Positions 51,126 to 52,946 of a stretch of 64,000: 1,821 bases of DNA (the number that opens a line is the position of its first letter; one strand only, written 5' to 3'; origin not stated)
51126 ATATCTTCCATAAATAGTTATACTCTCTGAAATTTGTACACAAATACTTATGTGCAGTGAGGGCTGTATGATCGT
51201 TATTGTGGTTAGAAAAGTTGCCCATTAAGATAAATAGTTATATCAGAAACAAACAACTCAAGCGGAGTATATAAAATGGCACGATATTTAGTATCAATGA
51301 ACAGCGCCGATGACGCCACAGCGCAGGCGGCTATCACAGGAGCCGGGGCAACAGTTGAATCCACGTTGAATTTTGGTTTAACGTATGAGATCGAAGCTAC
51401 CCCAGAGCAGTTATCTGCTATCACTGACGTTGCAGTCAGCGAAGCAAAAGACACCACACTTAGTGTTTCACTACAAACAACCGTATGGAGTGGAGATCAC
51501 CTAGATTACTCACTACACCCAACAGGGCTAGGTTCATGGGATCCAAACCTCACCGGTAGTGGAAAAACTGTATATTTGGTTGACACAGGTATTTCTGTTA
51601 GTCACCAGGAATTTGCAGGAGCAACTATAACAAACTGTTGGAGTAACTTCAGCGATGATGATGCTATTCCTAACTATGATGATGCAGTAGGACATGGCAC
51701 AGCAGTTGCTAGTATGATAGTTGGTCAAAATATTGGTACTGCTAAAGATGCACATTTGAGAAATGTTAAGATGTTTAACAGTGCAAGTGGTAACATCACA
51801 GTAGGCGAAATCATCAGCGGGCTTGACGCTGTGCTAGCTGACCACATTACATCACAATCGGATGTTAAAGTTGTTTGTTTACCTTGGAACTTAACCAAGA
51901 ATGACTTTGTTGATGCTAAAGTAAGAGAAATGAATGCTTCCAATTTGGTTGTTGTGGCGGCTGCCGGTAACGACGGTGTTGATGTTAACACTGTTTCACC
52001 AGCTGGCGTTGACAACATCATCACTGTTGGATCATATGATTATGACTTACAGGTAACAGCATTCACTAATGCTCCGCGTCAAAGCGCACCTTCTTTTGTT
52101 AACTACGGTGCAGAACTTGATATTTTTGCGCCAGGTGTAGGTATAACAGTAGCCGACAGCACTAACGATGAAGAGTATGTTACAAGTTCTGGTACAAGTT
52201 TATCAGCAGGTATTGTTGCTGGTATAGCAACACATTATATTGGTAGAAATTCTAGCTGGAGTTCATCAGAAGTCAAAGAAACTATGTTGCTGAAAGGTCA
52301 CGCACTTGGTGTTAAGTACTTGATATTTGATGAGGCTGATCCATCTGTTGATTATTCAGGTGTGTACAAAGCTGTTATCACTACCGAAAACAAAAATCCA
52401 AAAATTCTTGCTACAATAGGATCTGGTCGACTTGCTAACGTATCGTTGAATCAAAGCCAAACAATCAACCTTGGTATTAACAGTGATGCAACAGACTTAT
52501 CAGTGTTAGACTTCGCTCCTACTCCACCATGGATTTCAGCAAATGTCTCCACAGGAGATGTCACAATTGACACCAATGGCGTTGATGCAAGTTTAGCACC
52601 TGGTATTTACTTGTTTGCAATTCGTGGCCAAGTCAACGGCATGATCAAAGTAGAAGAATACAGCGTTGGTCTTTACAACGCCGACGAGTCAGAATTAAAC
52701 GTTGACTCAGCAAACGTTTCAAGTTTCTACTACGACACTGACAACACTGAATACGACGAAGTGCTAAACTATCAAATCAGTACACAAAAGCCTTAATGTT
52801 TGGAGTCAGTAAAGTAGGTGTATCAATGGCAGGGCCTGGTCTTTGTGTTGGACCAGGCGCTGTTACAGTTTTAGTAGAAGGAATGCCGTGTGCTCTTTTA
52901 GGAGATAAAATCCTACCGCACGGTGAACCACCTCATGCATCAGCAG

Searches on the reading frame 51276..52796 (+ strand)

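Call 16: search_protein_families(library=phrogs, proteins=[window:51276-52796:+], max_evalue=0.001)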
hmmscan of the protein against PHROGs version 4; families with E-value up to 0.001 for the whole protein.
window:51276-52796:+ (506 aa): 2 families
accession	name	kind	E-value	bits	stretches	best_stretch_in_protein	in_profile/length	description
phrog_3677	-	other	3e-39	135.6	1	67-339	572-825/1125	protease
phrog_3964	-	unknown function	0.00068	19.1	0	99-326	278-531/779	-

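Call 17: search_protein_families(library=pfam, proteins=[window:51276-52796:+], max_evalue=0.001)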
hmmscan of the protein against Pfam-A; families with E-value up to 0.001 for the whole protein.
window:51276-52796:+ (506 aa): 1 family
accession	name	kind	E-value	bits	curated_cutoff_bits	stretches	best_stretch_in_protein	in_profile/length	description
PF00082.27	Peptidase_S8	-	1e-29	104.2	21.8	1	94-339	1-271/288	Subtilase family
